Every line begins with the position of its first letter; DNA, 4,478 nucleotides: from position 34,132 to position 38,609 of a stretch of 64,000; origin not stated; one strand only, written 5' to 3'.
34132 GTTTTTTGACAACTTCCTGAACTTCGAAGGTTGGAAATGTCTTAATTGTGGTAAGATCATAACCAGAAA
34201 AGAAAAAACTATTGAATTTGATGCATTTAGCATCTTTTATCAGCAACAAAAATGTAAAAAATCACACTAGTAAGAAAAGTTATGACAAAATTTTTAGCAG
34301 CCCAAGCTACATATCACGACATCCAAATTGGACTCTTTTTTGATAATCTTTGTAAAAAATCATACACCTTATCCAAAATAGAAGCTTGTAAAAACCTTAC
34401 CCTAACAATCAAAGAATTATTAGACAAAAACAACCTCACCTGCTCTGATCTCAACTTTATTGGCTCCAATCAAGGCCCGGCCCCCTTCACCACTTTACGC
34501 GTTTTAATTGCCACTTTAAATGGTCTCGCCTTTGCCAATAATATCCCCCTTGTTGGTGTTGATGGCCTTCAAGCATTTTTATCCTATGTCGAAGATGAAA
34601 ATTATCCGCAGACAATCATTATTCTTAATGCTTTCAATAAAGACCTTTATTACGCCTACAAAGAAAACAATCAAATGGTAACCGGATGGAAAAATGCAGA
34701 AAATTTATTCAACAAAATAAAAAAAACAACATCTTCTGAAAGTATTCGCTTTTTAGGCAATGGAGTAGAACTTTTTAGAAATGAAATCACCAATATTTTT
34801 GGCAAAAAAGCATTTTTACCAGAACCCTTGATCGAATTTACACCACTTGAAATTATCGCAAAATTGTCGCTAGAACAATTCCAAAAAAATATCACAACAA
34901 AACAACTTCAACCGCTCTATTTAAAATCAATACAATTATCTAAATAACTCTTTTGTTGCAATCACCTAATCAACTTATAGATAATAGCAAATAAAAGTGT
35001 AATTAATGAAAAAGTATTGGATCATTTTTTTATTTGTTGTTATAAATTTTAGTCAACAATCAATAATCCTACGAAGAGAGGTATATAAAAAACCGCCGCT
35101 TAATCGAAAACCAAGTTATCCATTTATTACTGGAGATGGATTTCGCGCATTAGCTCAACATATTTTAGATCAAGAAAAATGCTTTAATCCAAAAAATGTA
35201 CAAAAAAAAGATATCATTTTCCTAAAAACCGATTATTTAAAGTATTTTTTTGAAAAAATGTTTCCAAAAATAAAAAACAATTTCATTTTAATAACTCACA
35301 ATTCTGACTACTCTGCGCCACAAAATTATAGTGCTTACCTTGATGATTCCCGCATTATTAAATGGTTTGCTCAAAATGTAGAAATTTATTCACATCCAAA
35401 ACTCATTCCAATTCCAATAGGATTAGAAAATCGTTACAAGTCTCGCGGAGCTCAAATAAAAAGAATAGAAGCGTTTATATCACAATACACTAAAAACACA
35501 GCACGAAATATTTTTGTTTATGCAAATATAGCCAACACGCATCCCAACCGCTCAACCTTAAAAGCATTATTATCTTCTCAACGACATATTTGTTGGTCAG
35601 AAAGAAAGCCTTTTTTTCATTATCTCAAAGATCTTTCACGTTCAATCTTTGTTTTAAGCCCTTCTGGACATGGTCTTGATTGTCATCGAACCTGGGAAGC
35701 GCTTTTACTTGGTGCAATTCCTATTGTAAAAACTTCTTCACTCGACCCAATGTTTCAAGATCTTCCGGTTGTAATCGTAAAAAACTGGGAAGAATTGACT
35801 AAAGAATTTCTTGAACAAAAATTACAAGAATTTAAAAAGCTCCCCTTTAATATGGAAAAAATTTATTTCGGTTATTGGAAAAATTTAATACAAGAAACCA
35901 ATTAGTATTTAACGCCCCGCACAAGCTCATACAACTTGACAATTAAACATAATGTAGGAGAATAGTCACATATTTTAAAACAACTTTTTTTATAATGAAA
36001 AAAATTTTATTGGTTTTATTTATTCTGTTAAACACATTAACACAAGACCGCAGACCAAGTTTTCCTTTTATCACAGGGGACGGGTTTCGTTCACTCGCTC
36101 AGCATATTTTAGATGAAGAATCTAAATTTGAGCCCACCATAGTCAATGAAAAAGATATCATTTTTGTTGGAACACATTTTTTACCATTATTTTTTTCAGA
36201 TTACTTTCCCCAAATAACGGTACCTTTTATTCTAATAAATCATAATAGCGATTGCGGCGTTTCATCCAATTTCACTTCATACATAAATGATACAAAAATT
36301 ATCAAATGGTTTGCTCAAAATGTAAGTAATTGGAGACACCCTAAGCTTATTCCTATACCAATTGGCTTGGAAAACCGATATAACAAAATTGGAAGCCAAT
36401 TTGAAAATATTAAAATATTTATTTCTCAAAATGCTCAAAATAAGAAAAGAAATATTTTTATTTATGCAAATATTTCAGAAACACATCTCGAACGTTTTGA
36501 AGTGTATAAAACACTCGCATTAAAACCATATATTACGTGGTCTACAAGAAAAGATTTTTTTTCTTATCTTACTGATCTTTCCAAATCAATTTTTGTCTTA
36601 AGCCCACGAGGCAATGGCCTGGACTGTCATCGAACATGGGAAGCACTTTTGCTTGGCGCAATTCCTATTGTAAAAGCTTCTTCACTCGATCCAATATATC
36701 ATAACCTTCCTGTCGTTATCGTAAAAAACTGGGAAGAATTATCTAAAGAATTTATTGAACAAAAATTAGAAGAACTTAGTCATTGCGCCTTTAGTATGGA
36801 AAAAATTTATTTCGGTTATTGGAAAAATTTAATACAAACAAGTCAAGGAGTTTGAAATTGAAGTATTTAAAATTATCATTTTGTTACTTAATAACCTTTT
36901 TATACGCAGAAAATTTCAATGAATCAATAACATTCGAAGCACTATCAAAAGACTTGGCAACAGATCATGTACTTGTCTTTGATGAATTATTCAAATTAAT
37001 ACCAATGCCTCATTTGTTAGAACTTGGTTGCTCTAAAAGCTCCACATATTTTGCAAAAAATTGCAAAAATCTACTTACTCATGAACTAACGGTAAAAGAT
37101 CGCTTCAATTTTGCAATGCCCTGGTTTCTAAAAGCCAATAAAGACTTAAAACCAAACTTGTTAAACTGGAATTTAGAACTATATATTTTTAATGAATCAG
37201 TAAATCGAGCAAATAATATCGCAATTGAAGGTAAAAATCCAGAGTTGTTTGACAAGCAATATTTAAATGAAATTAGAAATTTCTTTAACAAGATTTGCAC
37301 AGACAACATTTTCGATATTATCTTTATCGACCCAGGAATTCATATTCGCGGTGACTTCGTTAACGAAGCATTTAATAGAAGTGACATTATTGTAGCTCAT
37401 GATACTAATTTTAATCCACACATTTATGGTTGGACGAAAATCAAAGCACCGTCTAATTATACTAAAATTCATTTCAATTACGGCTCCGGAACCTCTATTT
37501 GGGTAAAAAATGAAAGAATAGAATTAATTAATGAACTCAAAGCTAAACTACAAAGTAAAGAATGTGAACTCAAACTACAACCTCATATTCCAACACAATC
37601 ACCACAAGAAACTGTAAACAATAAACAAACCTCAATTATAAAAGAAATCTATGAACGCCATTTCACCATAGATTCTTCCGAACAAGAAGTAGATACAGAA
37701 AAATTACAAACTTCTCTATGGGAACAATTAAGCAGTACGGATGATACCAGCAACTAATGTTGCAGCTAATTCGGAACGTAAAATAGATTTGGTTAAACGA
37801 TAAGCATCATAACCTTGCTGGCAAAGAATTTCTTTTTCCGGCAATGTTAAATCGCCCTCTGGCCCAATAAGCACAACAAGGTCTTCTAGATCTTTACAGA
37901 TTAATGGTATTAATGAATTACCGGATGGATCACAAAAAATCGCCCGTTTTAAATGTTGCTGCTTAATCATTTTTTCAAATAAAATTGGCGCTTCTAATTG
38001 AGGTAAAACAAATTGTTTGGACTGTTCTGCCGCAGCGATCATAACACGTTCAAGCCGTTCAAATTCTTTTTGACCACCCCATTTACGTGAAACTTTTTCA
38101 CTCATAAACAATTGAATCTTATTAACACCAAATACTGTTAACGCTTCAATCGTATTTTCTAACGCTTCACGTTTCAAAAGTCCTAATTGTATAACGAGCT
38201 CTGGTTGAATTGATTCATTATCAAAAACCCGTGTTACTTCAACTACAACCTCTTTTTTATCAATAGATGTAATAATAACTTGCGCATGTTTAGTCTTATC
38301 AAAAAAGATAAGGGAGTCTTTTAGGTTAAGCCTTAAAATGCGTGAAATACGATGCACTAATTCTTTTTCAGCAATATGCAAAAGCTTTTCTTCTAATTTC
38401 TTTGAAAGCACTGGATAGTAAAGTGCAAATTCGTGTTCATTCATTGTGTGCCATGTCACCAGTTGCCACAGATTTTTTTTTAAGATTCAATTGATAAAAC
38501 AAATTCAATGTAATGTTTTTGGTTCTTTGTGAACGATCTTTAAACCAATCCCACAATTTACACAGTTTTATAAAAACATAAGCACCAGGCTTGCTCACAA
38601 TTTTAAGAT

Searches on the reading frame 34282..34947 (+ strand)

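Call 33: search_protein_families(library=pfam, proteins=[window:34282-34947:+], max_evalue=0.001)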
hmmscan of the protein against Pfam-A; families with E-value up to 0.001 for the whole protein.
window:34282-34947:+ (221 aa): 2 families
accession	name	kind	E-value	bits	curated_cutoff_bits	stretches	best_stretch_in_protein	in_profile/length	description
PF00814.31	TsaD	-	1.4e-12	48.3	24.8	1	37-130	31-130/264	tRNA N6-adenosine threonylcarbamoyltransferase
PF02471.22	OspE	-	3.2e-05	24.5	25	1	104-160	50-107/107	Borrelia outer surface protein E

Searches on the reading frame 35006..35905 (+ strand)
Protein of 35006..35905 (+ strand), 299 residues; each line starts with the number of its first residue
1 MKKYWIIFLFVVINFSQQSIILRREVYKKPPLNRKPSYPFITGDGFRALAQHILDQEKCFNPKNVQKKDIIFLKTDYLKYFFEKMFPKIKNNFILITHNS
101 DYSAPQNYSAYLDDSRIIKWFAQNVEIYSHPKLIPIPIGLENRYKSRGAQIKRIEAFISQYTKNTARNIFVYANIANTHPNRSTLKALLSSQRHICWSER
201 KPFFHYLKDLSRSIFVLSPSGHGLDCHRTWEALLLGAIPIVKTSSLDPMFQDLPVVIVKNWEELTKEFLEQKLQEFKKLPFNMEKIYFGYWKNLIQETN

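Call 33: search_protein_families(library=pfam, proteins=[window:35006-35905:+], max_evalue=0.001)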
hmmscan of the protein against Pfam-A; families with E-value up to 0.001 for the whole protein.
window:35006-35905:+ (299 aa): 2 families
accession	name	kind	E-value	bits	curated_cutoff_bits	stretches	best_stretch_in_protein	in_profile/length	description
PF24785.1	RXYLT1_C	-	1.4e-07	31.5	27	1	200-266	64-143/187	RXYLT1 C-terminal domain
PF03016.20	Exostosin_GT47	-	0.00034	20.4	33.4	1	178-253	188-268/293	Exostosin GT47 domain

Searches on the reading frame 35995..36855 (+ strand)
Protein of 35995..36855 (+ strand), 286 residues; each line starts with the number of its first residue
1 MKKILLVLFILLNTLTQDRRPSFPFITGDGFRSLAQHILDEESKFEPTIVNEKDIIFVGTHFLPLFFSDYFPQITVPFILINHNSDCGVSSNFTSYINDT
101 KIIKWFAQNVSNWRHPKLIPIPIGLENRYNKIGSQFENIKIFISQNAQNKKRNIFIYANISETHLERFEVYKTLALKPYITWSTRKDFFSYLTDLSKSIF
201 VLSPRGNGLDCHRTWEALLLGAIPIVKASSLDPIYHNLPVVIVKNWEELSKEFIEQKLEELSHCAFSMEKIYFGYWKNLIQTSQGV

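Call 33: search_protein_families(library=pfam, proteins=[window:35995-36855:+], max_evalue=0.001)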
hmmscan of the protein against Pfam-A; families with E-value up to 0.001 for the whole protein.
window:35995-36855:+ (286 aa): 2 families
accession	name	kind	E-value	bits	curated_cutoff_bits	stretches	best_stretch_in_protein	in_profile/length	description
PF24785.1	RXYLT1_C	-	7.5e-08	32.5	27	1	181-251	57-143/187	RXYLT1 C-terminal domain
PF03016.20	Exostosin_GT47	-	0.00099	18.9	33.4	0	185-232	220-262/293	Exostosin GT47 domain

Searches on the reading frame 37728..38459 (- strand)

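Call 33: search_protein_families(library=pfam, proteins=[window:37728-38459:-], max_evalue=0.001)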
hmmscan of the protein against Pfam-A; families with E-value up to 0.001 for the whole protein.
window:37728-38459:- (243 aa): 2 families
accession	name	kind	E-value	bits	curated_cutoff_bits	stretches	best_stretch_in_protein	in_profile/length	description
PF04452.19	Methyltrans_RNA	-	1.7e-29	103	23.9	1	87-240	6-164/165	RNA methyltransferase domain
PF20260.4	PUA_4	-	0.00066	20.2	23.9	0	40-75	11-47/48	RNA methyltransferase PUA domain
